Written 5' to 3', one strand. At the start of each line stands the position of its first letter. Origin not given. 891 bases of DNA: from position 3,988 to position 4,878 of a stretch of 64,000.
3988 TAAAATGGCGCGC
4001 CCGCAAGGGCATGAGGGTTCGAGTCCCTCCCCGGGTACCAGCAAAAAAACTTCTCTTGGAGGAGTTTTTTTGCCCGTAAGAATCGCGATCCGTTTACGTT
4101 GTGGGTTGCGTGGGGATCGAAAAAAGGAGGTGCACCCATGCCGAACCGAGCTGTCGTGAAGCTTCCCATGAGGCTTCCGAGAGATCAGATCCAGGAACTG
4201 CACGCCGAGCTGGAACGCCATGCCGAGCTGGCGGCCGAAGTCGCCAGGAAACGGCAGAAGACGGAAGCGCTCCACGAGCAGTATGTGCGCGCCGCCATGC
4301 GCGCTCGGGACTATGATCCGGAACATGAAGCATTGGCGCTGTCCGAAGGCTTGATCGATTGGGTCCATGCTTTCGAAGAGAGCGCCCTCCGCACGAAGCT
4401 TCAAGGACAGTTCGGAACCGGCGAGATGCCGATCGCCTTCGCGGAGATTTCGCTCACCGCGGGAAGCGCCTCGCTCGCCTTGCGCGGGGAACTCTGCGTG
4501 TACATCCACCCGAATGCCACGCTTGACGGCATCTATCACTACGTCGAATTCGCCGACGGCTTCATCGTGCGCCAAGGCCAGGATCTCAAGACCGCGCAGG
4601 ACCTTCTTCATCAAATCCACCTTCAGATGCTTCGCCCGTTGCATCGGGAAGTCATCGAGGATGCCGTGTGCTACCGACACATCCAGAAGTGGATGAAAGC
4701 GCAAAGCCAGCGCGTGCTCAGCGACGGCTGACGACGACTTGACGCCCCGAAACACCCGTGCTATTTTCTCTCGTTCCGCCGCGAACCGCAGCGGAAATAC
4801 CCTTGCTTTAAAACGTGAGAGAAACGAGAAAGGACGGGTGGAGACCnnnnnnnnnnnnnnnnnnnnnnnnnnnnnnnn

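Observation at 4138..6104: Three tandem paralogs of an unknown ~195-aa protein family immediately downstream of tRNA-Leu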

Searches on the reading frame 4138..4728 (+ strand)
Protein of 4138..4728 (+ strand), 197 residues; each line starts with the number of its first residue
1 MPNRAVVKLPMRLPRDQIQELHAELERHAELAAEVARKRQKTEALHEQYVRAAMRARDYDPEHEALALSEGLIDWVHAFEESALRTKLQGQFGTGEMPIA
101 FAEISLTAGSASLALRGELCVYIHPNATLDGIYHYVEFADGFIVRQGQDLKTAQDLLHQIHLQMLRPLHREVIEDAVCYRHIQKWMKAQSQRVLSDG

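Call 10: search_protein_families(library=pfam, proteins=[window:4138-4728:+], max_evalue=10)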
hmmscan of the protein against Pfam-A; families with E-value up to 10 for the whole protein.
window:4138-4728:+ (197 aa): 0 families

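Call 11: search_protein_families(library=ncbifam, proteins=[window:4138-4728:+], max_evalue=10)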
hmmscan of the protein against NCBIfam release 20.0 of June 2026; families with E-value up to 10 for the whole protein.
window:4138-4728:+ (197 aa): 2 families
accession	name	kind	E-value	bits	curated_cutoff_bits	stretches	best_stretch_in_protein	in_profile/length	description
TIGR00237.1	xseA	equivalog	0.03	13.5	180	1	16-160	285-379/389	exodeoxyribonuclease VII large subunit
NF053558.1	BeeR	equivalog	0.085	11.8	530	1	139-189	42-92/349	BeeR family actin-like protein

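Call 12: search_protein_families(library=phrogs, proteins=[window:4138-4728:+], max_evalue=10)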
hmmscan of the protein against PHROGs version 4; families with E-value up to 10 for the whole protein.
window:4138-4728:+ (197 aa): 0 families

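Call 13: search_protein_families(library=padloc, proteins=[window:4138-4728:+], max_evalue=10)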
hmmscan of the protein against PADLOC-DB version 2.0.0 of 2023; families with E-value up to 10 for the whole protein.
window:4138-4728:+ (197 aa): 0 families

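Call 14: find_homologous_proteins(query=window:4138-4728:+, max_evalue=0.01)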
Query window:4138-4728:+ (197 aa): 1 proteins with E <= 0.01 among 275 candidates.
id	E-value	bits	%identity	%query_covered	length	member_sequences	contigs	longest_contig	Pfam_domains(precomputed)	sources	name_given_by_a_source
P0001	1.7e-125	434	100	100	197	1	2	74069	-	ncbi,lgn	-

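Call 19: find_encoding_contigs(protein=P0001, flank=10000, max_places=6)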
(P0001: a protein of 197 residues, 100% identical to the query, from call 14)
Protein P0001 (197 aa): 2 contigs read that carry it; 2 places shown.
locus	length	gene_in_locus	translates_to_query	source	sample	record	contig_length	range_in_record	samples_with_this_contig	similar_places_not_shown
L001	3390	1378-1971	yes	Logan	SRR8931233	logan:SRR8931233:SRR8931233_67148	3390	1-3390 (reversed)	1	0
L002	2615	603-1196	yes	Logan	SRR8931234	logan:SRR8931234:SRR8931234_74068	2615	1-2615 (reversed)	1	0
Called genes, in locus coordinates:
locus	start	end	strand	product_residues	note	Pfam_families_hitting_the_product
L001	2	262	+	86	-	?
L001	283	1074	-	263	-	-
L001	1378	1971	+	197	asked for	-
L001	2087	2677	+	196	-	-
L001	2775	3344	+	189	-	-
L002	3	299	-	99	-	?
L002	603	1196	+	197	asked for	-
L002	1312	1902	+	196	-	-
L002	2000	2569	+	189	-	-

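Call 26: predict_structure(alignment_id=A1)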
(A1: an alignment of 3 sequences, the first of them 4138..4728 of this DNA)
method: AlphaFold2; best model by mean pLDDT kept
length: 197 residues; sequences in the alignment: 3
mean_pLDDT: 47.3   pTM: 0.41
mean pLDDT of the five models: 47.3, 43.6, 42.2, 37.0, 35.9
residues with pLDDT >= 90: 0; 70-90: 8; 50-70: 65; < 50: 124
segments of 3 or more residues with pLDDT < 50: 1-13, 61-66, 93-119, 121-132, 136-146, 150-197
pLDDT, mean of each block of 10 residues (from residue 1): 35 56 69 69 56 53 49 55 57 48 37 41 46 45 45 45 35 33 34 34
secondary structure, 60 per line:
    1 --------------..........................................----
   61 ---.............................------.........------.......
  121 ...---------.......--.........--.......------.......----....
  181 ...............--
elements in order: H15-56 H64-92 E99-107 E114-123 E133-139 E142-150 H153-159 H166-172 H177-195

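Call 27: search_protein_representatives(alignment_id=A1)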
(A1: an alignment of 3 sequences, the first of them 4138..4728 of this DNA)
Query: 3 sequences, 193 profile positions. Proteins with E-value up to 0.001 (for the whole library): 32; up to 1e-10: 18; up to 1e-30: 3. The best 32 are listed.
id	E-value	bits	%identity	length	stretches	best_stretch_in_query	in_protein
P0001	2.9e-88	310.9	-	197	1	2-188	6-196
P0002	4.0e-88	310.5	-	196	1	1-193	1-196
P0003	1.5e-77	276.0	-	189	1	1-193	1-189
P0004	2.6e-26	108.8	-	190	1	1-175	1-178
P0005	5.9e-25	104.4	-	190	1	1-171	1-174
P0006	2.9e-23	98.9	-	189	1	1-175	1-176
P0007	4.2e-23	98.3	-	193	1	1-171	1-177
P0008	3.1e-22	95.5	-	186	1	1-191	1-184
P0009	4.7e-21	91.7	-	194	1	1-175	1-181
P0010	2.7e-20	89.2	-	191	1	1-172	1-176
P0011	1.6e-18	83.4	-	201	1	1-179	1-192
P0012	1.6e-17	80.2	-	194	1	1-176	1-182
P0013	2.0e-16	76.5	-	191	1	1-175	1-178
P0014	9.2e-16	74.4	-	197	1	14-188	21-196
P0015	3.9e-15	72.4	-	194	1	3-173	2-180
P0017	3.0e-13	66.2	-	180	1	38-175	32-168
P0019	7.4e-10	55.1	-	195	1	1-173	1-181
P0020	1.2e-09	54.4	-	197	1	30-167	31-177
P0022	2.7e-09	53.3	-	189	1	1-173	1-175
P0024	7.5e-09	51.9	-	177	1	53-182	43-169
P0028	5.6e-07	45.7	-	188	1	5-182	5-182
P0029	6.4e-07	45.5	-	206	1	28-181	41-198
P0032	5.4e-04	36.0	-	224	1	37-179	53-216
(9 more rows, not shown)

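Call 29: find_homologous_proteins(query=A2, max_evalue=0.001)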
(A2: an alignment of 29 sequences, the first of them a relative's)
Query A2 (29 sequences) (197 aa, profile of the alignment): 3 proteins with E <= 0.001 among 8000 candidates.
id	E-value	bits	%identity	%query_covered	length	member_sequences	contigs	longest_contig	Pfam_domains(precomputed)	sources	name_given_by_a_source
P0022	9.6e-57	210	26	30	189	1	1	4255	-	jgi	jgi:hypothetical protein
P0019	6.4e-51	191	18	75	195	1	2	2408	-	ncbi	-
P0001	4.0e-41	159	100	100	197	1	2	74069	-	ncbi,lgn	-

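Call 31: find_encoding_contigs(protein=P0019, flank=10000)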
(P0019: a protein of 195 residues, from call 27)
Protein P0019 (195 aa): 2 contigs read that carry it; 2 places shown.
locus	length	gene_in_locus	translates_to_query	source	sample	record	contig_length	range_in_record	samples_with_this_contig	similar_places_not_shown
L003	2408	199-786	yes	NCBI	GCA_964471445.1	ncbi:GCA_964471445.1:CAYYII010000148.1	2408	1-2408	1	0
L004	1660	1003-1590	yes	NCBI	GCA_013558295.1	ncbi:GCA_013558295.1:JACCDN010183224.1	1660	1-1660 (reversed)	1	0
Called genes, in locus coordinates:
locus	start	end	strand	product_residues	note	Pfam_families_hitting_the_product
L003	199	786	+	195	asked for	-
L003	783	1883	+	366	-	PF05496:RuvB_N, PF00004:AAA, PF07728:AAA_5 (weak), PF17864:AAA_lid_4, PF05491:WHD_RuvB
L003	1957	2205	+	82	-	-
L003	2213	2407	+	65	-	?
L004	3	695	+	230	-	?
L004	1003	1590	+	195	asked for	-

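Call 32: find_encoding_contigs(protein=P0022, flank=10000)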
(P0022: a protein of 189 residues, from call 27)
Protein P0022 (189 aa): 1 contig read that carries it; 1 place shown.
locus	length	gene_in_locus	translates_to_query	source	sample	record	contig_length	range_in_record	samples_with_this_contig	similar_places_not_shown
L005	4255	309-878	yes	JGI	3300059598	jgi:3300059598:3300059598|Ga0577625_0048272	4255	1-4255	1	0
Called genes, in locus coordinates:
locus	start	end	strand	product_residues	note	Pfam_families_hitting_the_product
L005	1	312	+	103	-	?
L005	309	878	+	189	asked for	-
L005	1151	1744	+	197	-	-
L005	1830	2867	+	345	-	PF05496:RuvB_N, PF00004:AAA, PF07728:AAA_5 (weak), PF17864:AAA_lid_4, PF05491:WHD_RuvB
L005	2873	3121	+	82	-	-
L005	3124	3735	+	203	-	PF03703:bPH_2 (weak)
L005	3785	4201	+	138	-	-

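Call 33: find_encoding_contigs(protein=P0004, flank=10000)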
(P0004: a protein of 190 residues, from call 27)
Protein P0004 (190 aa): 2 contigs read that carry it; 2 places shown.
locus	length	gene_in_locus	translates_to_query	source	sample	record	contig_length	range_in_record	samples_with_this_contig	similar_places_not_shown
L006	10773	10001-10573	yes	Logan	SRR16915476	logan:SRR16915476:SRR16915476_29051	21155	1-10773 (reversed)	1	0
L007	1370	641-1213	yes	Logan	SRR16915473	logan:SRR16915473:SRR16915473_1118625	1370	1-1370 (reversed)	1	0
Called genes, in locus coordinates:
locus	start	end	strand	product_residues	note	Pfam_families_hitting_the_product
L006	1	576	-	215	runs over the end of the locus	-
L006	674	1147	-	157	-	-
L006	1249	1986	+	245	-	-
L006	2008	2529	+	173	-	-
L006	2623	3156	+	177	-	-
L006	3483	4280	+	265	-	PF01391:Collagen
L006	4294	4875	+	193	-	-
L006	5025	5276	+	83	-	-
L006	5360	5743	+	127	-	-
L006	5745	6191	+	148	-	PF07884:VKOR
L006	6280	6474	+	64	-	-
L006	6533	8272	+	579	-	PF14716:HHH_8, PF10391:DNA_pol_lambd_f (faint), PF14520:HHH_5 (weak), PF14791:DNA_pol_B_thumb, PF02811:PHP (weak)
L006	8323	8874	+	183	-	-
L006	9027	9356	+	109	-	PF01503:PRA-PH (faint)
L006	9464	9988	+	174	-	-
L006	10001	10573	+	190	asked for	-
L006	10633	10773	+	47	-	?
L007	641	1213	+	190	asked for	-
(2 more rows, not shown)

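Call 39: find_related_loci(query=A4, collection=genome_contigs, flank=10000)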
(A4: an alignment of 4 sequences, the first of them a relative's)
Query A4 (189 aa) in genome_contigs; peptide patterns used: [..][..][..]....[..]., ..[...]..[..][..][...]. (x = any residue, [..] = any of these).
63 stretches matched a pattern; 1 encode a relative of the query (tblastn E <= 1e-3); 1 distinct loci.
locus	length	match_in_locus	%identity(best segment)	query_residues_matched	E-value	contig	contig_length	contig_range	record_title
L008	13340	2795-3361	42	1-189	2e-46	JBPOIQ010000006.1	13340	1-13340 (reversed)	MAG: Minisyncoccota bacterium isolate MAG_380 c_000000562183, whole genome shotgun sequence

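Call 44: search_solved_structures(query=A5, max_evalue=10)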
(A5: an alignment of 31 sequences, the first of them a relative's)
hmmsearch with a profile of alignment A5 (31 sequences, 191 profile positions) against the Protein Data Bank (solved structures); distinct sequences matched with E-value up to 10: 4.
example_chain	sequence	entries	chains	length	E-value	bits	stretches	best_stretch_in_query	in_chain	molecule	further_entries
2w49_1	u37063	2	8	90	0.04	16.6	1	20-73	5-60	TROPONIN T, FAST SKELETAL MUSCLE ISOFORMS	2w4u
1ytz_T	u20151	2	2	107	0.076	15.7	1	19-74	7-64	Troponin T | Troponin T, fast skeletal muscle isoforms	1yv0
9hyu_A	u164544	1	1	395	0.62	12.8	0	127-145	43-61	photosystem I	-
5xyf_A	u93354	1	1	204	0.68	12.6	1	10-96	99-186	TERF1-interacting nuclear factor 2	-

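Call 48: find_related_loci(query=A4, collection=metagenome_contigs, flank=10000)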
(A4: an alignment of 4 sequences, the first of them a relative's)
Query A4 (189 aa) in metagenome_contigs; peptide patterns used: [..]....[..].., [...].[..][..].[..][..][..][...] (x = any residue, [..] = any of these).
347 stretches matched a pattern, but none encodes a relative of the query by tblastn (E <= 1e-3).

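Call 49: find_encoding_contigs(protein=P0014, flank=10000, max_places=3)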
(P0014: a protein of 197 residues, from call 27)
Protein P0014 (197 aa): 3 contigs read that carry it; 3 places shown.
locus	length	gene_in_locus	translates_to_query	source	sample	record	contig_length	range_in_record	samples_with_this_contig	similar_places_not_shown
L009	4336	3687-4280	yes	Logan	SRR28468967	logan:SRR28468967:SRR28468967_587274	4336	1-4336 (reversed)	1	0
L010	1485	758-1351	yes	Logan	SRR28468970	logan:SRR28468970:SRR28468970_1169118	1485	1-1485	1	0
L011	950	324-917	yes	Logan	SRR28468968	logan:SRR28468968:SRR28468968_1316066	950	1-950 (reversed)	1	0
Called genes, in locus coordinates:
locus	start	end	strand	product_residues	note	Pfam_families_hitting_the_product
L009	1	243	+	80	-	?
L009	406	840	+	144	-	-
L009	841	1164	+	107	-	-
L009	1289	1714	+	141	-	-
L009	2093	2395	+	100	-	-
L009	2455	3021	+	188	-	-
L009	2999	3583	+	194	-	-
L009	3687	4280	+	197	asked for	-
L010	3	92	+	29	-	?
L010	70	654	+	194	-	-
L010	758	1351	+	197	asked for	-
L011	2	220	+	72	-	?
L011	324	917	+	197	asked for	-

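Call 50: find_encoding_contigs(protein=P0007, flank=10000, max_places=3)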
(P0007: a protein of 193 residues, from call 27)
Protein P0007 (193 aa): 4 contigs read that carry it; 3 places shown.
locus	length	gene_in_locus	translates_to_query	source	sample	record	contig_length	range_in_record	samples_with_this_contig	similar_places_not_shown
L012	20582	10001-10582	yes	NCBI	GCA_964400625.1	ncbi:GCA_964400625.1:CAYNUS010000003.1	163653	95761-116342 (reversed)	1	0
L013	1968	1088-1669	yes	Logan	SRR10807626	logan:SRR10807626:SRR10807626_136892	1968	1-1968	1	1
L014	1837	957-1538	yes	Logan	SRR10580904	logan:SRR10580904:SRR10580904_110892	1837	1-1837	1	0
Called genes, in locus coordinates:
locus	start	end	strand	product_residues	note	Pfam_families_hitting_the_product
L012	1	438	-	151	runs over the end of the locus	-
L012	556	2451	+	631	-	PF00932:LTD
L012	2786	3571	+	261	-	PF01391:Collagen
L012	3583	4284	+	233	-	-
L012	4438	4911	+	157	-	-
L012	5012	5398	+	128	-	-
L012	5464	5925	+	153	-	PF07884:VKOR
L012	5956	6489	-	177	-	-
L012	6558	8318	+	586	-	PF14716:HHH_8, PF14520:HHH_5, PF14791:DNA_pol_B_thumb, PF02811:PHP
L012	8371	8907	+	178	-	-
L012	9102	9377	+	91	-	-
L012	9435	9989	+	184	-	-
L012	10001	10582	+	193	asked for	-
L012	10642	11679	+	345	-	PF05496:RuvB_N, PF00004:AAA, PF07728:AAA_5 (weak), PF17864:AAA_lid_4, PF05491:WHD_RuvB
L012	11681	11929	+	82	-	-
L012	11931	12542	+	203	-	PF03703:bPH_2 (weak)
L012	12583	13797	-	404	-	PF16158:N_BRCA1_IG (weak), PF00768:Peptidase_S11, PF13354:Beta-lactamase2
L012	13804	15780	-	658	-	PF08486:SpoIID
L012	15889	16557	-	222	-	-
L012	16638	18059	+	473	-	PF01943:Polysacc_synt, PF13440:Polysacc_synt_3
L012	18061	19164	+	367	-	PF13439:Glyco_transf_4, PF13579:Glyco_trans_4_4, PF20706:GT4-conflict, PF00534:Glycos_transf_1, PF13692:Glyco_trans_1_4, PF13524:Glyco_trans_1_2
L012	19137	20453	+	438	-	PF04932:Wzy_C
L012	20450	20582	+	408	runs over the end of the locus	PF04932:Wzy_C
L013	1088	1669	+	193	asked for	-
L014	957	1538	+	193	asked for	-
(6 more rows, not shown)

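Call 51: find_encoding_contigs(protein=P0029, flank=10000, max_places=3)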
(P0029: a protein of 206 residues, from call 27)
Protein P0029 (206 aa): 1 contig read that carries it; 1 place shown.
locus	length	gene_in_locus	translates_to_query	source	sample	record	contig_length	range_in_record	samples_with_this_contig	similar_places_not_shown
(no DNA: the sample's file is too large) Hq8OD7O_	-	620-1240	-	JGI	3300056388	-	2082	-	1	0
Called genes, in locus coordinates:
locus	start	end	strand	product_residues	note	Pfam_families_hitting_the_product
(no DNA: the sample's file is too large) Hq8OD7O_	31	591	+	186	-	-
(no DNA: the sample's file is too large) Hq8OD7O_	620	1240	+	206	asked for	-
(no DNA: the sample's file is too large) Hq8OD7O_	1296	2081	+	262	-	?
